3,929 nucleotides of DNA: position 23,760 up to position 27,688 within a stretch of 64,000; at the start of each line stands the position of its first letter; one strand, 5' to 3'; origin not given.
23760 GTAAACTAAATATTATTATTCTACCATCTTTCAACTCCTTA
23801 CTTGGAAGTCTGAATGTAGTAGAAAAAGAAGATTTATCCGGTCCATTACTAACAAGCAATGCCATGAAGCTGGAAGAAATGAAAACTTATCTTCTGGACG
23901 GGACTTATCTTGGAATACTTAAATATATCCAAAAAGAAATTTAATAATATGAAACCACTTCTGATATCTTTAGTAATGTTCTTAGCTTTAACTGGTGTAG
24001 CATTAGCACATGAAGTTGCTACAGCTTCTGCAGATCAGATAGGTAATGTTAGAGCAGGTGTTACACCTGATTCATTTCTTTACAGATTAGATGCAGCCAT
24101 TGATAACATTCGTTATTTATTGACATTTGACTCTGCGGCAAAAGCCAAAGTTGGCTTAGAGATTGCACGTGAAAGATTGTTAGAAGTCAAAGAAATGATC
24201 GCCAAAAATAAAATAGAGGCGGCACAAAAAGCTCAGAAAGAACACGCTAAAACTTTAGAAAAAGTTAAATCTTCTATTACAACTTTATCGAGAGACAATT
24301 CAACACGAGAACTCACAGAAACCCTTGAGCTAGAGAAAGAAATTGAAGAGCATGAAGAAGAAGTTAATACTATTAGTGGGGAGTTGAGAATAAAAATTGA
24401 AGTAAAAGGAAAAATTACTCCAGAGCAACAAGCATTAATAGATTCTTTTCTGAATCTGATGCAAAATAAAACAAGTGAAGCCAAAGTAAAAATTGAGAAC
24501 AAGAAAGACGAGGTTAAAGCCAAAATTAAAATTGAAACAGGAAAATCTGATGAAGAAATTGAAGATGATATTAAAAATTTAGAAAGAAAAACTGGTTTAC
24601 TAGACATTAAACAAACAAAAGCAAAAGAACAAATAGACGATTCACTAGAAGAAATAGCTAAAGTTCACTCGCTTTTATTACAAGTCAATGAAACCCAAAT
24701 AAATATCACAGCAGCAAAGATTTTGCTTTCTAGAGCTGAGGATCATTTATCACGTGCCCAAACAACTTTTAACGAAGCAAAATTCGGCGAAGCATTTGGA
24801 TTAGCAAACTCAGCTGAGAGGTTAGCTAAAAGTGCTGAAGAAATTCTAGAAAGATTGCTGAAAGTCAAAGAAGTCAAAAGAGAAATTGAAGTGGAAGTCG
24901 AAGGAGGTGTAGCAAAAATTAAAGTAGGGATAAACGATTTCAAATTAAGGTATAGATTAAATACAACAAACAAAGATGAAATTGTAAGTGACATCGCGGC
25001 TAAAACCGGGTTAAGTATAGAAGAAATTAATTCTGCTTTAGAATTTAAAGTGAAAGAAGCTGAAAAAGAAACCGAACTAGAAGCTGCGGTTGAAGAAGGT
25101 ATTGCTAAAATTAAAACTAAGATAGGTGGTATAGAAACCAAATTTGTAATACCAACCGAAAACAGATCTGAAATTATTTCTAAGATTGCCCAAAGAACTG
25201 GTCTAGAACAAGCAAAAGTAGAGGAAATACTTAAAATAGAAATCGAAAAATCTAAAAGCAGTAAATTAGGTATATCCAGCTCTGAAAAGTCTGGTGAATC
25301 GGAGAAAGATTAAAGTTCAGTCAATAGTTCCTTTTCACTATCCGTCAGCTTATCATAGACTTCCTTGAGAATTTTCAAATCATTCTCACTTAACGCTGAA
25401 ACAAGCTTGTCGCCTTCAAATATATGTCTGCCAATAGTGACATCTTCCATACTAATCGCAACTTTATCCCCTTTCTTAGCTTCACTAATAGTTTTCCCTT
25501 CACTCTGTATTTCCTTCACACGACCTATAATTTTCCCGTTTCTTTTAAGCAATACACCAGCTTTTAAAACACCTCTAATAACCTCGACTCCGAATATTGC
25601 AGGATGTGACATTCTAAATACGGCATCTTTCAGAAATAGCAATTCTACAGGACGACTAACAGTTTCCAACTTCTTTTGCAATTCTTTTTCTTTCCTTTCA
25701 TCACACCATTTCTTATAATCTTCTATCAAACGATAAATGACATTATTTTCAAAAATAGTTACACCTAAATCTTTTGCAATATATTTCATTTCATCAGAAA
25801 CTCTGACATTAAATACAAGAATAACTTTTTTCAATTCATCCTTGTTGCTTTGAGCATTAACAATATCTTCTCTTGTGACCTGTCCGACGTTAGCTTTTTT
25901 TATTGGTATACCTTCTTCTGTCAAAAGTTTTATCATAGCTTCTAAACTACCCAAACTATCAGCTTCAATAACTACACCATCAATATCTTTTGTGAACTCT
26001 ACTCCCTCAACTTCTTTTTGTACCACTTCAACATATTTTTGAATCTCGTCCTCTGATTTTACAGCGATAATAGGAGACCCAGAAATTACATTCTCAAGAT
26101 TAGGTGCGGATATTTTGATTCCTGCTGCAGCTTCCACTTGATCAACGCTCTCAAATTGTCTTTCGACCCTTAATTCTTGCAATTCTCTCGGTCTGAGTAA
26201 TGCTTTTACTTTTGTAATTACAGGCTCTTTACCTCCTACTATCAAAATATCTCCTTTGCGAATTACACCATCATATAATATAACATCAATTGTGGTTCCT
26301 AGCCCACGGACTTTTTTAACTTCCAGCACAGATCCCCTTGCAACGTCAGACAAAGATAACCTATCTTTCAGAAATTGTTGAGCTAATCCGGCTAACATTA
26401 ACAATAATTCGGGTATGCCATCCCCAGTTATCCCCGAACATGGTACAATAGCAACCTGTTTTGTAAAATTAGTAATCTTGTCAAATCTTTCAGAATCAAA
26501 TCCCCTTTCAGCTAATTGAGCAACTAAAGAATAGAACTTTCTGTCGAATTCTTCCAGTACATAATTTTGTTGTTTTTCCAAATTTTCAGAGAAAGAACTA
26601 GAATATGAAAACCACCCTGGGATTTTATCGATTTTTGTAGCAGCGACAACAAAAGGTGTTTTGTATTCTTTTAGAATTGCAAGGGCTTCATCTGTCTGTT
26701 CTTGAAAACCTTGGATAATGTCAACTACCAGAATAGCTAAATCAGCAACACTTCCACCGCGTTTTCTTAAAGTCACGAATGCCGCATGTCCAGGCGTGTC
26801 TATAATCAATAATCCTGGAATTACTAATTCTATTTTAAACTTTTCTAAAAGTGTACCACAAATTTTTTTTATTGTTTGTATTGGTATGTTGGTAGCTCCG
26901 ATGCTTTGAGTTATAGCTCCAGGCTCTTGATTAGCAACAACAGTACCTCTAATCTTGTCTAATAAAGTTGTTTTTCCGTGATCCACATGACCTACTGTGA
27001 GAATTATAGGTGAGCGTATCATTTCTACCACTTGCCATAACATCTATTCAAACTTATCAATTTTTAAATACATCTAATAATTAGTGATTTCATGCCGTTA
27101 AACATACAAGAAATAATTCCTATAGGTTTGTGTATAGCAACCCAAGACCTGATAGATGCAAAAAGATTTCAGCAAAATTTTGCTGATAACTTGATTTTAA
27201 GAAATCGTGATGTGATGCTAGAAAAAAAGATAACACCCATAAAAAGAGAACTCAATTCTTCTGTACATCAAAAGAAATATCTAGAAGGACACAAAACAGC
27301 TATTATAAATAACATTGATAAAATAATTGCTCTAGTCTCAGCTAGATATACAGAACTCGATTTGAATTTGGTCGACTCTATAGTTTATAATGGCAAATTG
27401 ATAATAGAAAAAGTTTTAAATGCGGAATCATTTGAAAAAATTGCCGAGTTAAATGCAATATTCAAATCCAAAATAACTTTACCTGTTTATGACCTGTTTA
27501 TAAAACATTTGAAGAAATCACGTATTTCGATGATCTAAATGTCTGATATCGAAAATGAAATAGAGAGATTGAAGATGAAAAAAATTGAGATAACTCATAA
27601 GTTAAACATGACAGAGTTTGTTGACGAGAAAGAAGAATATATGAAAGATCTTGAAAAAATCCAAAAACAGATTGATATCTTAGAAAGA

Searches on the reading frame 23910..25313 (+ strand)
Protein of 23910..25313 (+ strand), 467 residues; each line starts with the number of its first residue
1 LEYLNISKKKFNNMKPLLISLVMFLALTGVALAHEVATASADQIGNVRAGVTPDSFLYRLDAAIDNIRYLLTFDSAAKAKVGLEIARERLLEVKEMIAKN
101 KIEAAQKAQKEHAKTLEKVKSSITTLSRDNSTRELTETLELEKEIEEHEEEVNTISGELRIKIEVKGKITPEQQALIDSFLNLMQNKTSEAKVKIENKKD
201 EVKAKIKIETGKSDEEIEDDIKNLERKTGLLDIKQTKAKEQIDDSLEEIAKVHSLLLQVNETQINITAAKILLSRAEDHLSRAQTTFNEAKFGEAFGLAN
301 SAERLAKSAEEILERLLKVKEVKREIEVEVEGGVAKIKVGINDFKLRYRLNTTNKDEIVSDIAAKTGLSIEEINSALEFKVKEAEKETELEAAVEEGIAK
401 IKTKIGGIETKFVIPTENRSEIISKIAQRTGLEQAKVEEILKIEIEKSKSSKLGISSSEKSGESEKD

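Call 3: search_protein_families(library=pfam, proteins=[window:23910-25313:+], max_evalue=0.1)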
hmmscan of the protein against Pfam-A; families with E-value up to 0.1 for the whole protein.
window:23910-25313:+ (467 aa): 4 families
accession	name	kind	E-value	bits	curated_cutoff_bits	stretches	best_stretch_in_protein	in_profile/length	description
PF18915.5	DUF5667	-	1.9e-19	70.3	27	1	50-158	1-95/99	Domain of unknown function (DUF5667)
PF08695.16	Coa1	-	0.047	13.9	22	0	117-168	27-79/117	Cytochrome oxidase complex assembly protein 1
PF24409.1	wHTH-PRTase_assc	-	0.063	13.8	27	0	360-379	15-34/83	wHTH-PRTase associated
PF00761.25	Polyoma_coat2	-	0.086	13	25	0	357-409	12-61/322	Polyomavirus coat protein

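Call 4: search_protein_families(library=ncbifam, proteins=[window:23910-25313:+], max_evalue=0.1)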
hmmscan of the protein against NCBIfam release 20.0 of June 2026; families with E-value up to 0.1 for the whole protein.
window:23910-25313:+ (467 aa): 0 families

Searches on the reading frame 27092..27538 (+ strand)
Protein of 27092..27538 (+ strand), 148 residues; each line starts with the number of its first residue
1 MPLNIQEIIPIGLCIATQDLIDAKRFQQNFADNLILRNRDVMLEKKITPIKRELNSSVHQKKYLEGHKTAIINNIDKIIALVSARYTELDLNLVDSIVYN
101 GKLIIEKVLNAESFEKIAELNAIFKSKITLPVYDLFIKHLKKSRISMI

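Call 3: search_protein_families(library=pfam, proteins=[window:27092-27538:+], max_evalue=0.1)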
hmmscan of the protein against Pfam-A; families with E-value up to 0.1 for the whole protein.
window:27092-27538:+ (148 aa): 0 families

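Call 4: search_protein_families(library=ncbifam, proteins=[window:27092-27538:+], max_evalue=0.1)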
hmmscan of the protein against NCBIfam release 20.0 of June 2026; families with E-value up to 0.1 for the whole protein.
window:27092-27538:+ (148 aa): 1 family
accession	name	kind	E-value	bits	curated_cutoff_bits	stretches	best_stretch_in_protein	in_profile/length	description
NF052351.1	GasVProtGvpFCyan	equivalog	0.053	13.3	350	1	28-129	112-212/227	gas vesicle protein GvpF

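Call 42: search_protein_families(library=pfam, proteins=[window:27092-27538:+], max_evalue=10)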
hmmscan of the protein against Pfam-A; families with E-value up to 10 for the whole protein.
window:27092-27538:+ (148 aa): 0 families

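Call 92: search_solved_structures(query=window:27092-27538:+, max_evalue=1)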
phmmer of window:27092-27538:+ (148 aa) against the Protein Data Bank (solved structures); distinct sequences matched with E-value up to 1: 1.
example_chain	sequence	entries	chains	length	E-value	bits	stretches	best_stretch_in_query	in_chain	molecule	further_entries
28jw_t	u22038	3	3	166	0.02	18.2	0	37-83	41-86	bS20c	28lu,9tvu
